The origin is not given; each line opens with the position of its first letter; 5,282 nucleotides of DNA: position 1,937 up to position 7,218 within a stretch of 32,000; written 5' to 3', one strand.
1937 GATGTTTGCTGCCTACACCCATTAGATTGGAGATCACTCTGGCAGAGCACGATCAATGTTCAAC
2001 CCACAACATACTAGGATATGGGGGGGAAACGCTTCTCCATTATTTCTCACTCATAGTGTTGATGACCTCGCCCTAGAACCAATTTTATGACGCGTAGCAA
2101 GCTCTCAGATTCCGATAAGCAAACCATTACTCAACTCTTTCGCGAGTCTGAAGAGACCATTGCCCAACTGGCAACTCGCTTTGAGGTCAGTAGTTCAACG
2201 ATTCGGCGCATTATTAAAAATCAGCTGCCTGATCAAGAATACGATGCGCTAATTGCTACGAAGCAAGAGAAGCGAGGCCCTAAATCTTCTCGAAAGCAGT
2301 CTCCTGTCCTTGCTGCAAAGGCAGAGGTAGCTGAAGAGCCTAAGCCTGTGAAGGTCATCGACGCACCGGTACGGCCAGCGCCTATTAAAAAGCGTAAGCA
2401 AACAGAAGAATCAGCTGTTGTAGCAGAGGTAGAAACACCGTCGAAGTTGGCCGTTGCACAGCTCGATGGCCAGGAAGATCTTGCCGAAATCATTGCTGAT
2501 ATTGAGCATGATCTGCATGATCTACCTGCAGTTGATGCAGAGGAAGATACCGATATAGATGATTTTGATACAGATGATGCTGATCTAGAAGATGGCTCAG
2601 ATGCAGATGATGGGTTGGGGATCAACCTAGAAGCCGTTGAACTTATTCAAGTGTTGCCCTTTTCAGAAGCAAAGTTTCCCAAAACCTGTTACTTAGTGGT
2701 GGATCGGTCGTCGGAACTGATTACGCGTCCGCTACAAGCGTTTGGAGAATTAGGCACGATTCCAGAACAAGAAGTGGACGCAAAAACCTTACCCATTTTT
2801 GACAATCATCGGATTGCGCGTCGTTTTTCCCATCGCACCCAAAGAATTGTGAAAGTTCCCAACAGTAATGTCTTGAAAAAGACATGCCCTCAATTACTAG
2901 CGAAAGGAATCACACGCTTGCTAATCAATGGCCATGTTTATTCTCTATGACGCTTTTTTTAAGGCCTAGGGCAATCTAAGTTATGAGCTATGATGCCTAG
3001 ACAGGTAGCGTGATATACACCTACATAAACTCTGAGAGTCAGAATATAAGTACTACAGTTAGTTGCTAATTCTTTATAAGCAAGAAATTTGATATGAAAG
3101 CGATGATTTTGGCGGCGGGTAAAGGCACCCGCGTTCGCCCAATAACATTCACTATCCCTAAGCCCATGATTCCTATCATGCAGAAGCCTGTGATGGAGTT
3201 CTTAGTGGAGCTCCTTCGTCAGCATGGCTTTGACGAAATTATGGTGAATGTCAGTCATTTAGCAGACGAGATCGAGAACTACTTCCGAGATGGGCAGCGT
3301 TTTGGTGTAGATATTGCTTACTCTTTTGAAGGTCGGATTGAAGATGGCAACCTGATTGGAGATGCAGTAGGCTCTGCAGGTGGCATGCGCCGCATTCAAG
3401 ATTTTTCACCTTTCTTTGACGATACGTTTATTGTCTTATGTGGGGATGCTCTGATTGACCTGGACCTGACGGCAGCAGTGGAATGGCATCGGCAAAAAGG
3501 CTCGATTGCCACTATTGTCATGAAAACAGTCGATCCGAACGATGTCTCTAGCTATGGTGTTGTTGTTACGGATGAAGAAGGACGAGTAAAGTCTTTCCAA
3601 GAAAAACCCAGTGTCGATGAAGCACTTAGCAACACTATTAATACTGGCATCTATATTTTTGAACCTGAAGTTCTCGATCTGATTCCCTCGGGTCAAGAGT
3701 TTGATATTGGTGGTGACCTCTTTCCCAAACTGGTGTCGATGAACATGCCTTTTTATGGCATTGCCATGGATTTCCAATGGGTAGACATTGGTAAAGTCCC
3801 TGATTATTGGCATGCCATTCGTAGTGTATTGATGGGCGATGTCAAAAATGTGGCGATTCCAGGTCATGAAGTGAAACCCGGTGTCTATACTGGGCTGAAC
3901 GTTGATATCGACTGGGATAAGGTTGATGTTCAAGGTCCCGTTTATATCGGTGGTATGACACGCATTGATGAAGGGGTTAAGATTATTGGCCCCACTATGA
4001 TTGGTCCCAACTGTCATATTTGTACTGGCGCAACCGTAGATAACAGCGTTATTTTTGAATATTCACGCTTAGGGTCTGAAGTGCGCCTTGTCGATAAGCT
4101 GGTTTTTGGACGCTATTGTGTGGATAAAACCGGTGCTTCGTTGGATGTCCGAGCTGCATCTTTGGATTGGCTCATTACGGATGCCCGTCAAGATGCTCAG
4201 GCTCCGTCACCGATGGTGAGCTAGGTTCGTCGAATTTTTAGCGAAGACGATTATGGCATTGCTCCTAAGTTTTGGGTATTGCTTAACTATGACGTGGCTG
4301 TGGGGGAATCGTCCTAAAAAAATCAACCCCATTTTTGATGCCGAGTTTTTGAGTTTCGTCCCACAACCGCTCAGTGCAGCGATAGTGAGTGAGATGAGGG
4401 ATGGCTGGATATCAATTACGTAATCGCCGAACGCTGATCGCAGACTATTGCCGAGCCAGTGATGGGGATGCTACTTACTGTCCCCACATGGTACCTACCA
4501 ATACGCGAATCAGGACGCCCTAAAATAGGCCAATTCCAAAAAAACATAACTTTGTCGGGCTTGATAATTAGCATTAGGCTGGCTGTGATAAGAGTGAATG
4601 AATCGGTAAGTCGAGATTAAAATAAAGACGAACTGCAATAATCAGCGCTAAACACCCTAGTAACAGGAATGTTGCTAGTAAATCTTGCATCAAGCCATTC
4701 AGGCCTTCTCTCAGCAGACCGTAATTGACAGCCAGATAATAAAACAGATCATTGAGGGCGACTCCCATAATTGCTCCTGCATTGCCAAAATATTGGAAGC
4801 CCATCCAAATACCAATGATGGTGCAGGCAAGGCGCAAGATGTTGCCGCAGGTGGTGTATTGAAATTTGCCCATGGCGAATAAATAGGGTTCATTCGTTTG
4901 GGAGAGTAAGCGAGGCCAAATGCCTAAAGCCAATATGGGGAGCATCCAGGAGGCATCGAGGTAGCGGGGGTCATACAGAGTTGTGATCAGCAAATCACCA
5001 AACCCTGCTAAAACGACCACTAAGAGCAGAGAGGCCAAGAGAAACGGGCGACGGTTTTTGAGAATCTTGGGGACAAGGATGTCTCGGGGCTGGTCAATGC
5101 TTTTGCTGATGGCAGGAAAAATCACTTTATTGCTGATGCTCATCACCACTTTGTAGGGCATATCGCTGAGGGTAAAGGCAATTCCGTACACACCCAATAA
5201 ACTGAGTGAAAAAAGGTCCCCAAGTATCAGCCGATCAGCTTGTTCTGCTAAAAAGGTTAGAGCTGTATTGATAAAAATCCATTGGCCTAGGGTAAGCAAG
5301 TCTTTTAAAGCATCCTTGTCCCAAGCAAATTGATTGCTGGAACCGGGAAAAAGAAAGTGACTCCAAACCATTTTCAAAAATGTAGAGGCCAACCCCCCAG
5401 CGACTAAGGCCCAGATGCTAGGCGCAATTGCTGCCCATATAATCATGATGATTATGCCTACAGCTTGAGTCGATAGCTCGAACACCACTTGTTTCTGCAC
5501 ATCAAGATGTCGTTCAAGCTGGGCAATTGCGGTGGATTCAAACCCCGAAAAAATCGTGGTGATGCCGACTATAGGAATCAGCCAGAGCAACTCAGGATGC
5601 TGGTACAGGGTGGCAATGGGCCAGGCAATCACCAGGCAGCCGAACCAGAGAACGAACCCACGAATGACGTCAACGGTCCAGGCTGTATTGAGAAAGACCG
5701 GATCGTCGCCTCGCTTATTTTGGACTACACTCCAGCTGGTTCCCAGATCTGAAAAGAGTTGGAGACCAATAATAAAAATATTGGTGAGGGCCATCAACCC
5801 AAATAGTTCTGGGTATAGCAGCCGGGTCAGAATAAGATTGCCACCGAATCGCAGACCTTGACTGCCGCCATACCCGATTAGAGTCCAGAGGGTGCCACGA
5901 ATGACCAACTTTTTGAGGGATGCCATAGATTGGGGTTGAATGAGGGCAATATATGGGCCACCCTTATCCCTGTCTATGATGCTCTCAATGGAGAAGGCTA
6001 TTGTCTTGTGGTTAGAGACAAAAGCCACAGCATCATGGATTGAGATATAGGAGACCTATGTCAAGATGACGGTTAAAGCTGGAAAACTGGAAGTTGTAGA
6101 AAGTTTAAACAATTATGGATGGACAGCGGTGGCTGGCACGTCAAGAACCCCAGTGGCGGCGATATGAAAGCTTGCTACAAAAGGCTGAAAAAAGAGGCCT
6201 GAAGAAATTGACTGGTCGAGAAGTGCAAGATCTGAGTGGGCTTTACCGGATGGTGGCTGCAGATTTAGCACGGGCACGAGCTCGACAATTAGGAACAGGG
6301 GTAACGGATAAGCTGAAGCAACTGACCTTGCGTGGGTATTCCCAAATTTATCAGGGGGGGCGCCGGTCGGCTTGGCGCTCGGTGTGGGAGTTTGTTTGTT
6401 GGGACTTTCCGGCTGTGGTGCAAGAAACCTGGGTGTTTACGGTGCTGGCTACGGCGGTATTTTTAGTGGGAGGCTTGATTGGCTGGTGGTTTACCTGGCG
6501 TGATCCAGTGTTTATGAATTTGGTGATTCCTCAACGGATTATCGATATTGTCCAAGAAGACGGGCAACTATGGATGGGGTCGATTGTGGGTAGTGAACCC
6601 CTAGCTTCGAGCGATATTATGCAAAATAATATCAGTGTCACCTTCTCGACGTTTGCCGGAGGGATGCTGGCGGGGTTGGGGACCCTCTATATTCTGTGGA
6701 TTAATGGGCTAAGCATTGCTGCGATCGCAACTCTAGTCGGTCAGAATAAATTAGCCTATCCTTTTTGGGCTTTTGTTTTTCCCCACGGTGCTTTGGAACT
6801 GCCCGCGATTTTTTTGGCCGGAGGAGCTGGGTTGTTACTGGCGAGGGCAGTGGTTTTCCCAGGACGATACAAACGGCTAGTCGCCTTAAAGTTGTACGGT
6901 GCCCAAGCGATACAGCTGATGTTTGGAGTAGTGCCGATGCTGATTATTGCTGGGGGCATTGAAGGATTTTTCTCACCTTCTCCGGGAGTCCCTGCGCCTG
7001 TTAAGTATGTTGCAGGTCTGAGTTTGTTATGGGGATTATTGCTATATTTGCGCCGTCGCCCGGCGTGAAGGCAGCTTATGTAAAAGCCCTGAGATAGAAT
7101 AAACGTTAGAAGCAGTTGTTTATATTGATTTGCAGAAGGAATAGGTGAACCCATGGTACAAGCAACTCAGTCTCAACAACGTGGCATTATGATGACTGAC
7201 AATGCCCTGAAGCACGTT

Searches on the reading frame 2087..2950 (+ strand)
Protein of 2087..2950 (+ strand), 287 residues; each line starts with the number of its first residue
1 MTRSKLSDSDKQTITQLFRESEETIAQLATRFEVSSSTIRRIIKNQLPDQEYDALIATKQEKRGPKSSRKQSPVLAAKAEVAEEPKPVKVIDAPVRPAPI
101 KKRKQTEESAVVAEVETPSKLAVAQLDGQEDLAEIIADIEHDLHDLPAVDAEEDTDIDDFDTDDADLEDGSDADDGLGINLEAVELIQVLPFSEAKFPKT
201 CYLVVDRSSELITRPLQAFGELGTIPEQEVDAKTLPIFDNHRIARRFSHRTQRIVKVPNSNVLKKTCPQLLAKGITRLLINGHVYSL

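Call 39: search_protein_families(library=pfam, proteins=[window:2087-2950:+], max_evalue=0.001)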
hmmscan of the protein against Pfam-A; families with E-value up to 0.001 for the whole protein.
window:2087-2950:+ (287 aa): 2 families
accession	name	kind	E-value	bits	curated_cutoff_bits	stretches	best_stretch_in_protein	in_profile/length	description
PF04545.22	Sigma70_r4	-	0.00033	20.5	24.1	1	5-44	4-42/50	Sigma-70, region 4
PF08279.18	HTH_11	-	0.00041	20.6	25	1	12-44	3-37/55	HTH domain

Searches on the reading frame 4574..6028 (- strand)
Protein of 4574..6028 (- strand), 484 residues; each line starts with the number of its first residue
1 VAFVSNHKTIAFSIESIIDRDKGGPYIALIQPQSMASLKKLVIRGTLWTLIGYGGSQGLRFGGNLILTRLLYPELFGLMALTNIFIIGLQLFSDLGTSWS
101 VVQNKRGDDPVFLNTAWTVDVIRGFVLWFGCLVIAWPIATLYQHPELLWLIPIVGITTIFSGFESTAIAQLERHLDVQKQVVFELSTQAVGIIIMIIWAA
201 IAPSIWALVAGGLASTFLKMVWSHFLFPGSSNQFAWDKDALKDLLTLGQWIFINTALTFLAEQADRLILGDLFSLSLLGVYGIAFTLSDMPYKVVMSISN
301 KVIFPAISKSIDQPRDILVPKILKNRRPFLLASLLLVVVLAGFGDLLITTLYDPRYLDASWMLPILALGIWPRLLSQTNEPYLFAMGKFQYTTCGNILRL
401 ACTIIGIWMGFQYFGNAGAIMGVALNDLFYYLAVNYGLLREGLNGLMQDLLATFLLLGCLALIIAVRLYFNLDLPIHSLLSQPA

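Call 39: search_protein_families(library=pfam, proteins=[window:4574-6028:-], max_evalue=0.001)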
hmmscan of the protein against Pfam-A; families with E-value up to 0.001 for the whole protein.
window:4574-6028:- (484 aa): 2 families
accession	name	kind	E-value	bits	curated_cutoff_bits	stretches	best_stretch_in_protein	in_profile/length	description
PF13440.11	Polysacc_synt_3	-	4.5e-48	164.4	23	1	66-359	1-291/293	Polysaccharide biosynthesis protein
PF01943.22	Polysacc_synt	-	2.8e-23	83.1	28.2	1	43-309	2-272/274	Polysaccharide biosynthesis protein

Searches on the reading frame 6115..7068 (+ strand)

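Call 39: search_protein_families(library=pfam, proteins=[window:6115-7068:+], max_evalue=0.001)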
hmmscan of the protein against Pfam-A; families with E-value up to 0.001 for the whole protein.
window:6115-7068:+ (317 aa): 1 family
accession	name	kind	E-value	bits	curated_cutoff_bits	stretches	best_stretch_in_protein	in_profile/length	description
PF01944.22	SpoIIM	-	1.5e-39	136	26.9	1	112-288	1-163/163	Stage II sporulation protein M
